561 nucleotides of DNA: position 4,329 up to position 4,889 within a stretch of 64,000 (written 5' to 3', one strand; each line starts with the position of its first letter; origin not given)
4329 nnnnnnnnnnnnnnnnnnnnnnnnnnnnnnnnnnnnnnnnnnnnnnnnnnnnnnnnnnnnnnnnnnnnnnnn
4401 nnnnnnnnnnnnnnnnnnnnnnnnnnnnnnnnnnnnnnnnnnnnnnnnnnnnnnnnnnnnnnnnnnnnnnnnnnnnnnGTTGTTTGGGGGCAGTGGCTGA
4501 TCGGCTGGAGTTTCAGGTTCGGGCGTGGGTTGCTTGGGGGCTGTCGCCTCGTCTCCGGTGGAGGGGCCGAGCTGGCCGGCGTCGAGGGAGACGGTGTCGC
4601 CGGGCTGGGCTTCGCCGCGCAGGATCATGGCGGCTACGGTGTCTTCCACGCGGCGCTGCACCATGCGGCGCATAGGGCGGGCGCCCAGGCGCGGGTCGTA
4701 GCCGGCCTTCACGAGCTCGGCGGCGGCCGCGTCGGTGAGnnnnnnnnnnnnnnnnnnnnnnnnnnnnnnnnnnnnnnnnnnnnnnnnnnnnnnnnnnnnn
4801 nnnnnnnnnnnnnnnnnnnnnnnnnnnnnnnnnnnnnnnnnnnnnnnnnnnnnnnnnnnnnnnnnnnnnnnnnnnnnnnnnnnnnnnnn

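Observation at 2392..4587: Diverged duplicate of the Clp ATPase 3' tail marks both ends of the low-G+C islet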

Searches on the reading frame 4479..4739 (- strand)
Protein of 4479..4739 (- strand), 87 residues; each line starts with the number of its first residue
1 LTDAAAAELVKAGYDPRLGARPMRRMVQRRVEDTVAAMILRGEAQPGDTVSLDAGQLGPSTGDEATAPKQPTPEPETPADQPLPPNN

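Call 43: find_homologous_proteins(query=A3, max_evalue=0.001)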
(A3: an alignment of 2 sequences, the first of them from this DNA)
Query A3 (2 sequences) (87 aa, profile of the alignment): 24 proteins with E <= 0.001 among 60 candidates.
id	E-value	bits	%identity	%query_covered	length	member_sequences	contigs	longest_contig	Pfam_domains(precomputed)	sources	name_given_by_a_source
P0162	8.0e-21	92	75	66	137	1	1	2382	PF10431.16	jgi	jgi:pyruvate/2-oxoglutarate dehydrogenase complex dihydrolipoamide acyltransferase (E2) component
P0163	1.7e-20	91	68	69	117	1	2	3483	PF10431.16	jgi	jgi:ATP-dependent Clp protease ATP-binding subunit ClpC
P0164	3.9e-18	84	69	67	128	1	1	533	PF10431.16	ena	-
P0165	9.1e-18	82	74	61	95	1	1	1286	PF10431.16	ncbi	-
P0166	4.3e-17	80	72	62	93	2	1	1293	PF10431.16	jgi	jgi:ATP-dependent Clp protease ATP-binding subunit ClpC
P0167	1.6e-16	78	70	62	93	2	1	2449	PF10431.16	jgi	-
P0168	6.7e-16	76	64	67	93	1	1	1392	PF10431.16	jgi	-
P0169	7.5e-16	76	58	76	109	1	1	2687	PF10431.16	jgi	jgi:ATP-dependent Clp protease ATP-binding subunit ClpA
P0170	7.6e-16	76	65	66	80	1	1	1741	PF10431.16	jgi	jgi:ATP-dependent Clp protease ATP-binding subunit ClpC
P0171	9.4e-16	76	62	72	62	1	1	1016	-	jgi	-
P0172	9.5e-16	76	63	66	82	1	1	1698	PF10431.16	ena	-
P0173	1.0e-15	76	70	62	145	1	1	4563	PF10431.16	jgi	jgi:ATP-dependent Clp protease ATP-binding subunit ClpA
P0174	3.6e-15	74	65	66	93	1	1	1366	PF10431.16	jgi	jgi:ATP-dependent Clp protease ATP-binding subunit ClpC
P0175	1.5e-13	69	52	79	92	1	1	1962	PF10431.16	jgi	jgi:ATP-dependent Clp protease ATP-binding subunit ClpA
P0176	8.4e-13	66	63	62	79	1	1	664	PF10431.16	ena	-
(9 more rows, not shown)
